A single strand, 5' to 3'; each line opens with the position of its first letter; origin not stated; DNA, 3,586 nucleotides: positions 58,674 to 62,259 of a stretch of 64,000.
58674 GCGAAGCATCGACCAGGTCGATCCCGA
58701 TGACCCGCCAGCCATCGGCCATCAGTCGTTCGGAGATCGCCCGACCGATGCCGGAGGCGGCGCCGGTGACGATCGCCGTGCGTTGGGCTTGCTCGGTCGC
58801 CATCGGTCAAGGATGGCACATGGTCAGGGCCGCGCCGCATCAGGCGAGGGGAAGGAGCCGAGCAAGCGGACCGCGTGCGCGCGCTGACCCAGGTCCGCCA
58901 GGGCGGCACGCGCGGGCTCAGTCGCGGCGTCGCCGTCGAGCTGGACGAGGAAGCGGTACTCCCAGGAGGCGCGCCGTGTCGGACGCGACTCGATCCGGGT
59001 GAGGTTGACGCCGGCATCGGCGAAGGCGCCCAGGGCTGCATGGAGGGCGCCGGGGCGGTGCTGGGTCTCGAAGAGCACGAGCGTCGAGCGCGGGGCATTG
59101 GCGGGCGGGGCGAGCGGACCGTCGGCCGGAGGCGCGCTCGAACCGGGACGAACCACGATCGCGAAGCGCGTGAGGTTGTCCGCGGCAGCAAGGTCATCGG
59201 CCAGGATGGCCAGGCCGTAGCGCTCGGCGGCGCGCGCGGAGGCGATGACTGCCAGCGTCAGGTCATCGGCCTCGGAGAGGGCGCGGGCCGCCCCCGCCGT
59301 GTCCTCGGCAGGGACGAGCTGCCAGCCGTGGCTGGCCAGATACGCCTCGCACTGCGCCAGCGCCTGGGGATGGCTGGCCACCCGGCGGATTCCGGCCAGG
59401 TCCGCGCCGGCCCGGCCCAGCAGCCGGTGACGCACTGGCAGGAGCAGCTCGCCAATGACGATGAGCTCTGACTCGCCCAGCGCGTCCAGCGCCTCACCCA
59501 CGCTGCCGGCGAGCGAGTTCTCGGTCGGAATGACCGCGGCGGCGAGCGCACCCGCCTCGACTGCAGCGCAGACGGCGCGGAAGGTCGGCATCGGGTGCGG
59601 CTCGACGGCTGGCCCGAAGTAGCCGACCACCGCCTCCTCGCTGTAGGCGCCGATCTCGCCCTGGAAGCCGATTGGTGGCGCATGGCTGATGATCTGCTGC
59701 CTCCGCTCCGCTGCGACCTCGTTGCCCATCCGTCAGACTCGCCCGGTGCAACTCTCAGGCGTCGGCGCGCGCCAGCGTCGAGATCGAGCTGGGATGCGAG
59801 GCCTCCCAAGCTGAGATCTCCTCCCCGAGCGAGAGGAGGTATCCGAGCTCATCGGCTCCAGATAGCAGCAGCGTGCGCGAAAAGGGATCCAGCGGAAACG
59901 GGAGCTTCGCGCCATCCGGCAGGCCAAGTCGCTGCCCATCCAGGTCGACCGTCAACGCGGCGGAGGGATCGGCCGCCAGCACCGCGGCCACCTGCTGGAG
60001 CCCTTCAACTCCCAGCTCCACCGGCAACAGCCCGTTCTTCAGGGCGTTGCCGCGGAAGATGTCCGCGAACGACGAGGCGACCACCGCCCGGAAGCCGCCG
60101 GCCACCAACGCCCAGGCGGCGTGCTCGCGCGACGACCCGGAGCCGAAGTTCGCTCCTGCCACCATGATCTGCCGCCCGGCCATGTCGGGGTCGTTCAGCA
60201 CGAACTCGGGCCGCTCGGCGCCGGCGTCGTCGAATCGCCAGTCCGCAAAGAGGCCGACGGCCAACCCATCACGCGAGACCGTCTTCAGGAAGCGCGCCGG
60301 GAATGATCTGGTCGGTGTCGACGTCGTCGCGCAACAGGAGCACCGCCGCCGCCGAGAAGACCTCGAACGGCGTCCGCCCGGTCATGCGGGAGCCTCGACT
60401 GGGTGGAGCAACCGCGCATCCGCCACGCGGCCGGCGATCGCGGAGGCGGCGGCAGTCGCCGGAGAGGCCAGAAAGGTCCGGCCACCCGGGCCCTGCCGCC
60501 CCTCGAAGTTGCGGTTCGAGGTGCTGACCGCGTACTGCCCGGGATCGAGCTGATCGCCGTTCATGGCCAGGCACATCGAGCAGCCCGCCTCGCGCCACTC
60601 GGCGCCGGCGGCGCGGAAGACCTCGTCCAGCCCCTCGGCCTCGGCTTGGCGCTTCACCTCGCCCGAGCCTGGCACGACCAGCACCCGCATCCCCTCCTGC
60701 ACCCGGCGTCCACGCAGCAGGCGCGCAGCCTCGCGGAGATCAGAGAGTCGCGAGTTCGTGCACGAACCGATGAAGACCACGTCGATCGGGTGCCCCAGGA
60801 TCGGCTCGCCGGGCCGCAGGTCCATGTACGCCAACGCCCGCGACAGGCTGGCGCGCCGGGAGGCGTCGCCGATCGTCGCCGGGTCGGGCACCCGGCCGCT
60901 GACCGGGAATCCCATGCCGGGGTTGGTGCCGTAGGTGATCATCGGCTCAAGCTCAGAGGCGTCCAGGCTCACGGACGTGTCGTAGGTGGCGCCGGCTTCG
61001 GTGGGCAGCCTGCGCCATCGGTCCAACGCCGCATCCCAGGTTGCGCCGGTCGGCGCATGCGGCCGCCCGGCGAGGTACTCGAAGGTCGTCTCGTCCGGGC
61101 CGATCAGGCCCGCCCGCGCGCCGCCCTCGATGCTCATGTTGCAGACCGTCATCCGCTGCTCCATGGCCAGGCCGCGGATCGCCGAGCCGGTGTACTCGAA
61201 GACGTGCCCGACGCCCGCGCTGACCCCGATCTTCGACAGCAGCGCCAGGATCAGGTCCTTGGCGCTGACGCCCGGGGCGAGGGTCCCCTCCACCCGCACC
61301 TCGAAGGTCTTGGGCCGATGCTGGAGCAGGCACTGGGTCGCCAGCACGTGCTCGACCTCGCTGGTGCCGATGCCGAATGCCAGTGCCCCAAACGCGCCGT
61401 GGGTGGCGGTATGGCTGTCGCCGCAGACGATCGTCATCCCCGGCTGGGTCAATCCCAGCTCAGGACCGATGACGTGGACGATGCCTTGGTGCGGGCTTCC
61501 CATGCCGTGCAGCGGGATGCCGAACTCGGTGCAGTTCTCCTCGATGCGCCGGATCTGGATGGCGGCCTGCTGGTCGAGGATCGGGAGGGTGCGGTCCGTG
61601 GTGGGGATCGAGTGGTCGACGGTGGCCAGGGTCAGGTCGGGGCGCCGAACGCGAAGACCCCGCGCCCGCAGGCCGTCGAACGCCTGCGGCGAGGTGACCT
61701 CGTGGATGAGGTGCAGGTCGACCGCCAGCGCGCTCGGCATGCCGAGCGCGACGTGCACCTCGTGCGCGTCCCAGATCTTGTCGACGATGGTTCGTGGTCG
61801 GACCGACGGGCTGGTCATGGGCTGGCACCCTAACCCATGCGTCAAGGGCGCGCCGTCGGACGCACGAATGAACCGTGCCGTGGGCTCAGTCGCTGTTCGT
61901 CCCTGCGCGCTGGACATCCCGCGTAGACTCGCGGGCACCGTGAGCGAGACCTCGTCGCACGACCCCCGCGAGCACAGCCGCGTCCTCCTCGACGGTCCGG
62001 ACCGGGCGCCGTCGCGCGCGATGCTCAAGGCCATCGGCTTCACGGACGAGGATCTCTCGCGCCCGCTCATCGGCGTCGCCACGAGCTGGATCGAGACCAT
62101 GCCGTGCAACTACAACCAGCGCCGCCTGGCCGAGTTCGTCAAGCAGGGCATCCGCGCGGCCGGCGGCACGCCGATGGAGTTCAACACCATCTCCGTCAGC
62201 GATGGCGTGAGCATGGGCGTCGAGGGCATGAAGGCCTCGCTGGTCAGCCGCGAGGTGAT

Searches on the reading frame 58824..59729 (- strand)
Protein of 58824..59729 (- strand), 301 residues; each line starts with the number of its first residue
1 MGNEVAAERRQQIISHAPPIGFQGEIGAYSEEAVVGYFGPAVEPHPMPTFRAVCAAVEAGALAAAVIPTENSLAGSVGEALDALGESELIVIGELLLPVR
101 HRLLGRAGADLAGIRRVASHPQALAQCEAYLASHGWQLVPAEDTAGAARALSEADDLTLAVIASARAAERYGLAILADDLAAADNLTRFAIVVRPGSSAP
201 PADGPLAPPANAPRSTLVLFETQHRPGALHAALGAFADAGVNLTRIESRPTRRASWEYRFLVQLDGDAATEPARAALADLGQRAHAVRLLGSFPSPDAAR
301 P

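Call 29: search_protein_families(library=pfam, proteins=[window:58824-59729:-])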
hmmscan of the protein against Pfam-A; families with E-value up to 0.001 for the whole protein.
window:58824-59729:- (301 aa): 2 families
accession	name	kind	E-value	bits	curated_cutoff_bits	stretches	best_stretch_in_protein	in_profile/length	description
PF00800.23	PDT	-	7.8e-55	185.9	25.2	1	20-194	1-178/181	Prephenate dehydratase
PF01842.31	ACT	-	2.1e-10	40.6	27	1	217-281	2-65/66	ACT domain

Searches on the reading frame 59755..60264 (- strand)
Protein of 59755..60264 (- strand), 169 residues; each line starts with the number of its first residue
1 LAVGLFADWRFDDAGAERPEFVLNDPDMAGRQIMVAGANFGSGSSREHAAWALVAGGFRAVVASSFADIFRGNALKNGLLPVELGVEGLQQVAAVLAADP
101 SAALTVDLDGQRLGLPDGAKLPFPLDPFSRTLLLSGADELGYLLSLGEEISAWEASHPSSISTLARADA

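Call 65: search_protein_families(library=pfam, proteins=[window:59755-60264:-])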
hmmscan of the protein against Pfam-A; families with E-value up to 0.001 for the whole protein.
window:59755-60264:- (169 aa): 1 family
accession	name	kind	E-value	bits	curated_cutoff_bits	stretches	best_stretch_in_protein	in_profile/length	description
PF00694.25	Aconitase_C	-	1.3e-24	87.5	22.8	1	15-84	56-128/131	Aconitase C-terminal domain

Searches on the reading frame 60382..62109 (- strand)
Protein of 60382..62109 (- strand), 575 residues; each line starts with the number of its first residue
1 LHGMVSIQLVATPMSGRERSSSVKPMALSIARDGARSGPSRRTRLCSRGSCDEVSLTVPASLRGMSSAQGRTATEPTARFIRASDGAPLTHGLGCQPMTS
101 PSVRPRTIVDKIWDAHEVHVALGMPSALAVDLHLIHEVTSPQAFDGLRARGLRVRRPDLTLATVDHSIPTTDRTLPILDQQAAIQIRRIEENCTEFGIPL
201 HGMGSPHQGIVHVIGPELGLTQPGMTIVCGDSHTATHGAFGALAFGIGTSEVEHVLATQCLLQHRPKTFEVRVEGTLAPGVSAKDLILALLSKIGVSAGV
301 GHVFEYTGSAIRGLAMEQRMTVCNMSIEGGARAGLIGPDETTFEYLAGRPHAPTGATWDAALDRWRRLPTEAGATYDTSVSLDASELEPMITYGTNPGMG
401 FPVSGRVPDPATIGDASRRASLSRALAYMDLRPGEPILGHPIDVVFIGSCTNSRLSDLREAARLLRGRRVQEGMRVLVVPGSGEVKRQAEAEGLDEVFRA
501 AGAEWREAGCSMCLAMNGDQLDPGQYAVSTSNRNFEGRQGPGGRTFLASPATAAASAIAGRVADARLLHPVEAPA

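Call 65: search_protein_families(library=pfam, proteins=[window:60382-62109:-])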
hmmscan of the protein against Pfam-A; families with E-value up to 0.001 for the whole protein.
window:60382-62109:- (575 aa): 1 family
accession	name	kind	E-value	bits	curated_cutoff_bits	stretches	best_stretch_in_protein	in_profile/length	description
PF00330.25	Aconitase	-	9.3e-171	569.3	28.7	1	110-560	1-463/463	Aconitase family (aconitate hydratase)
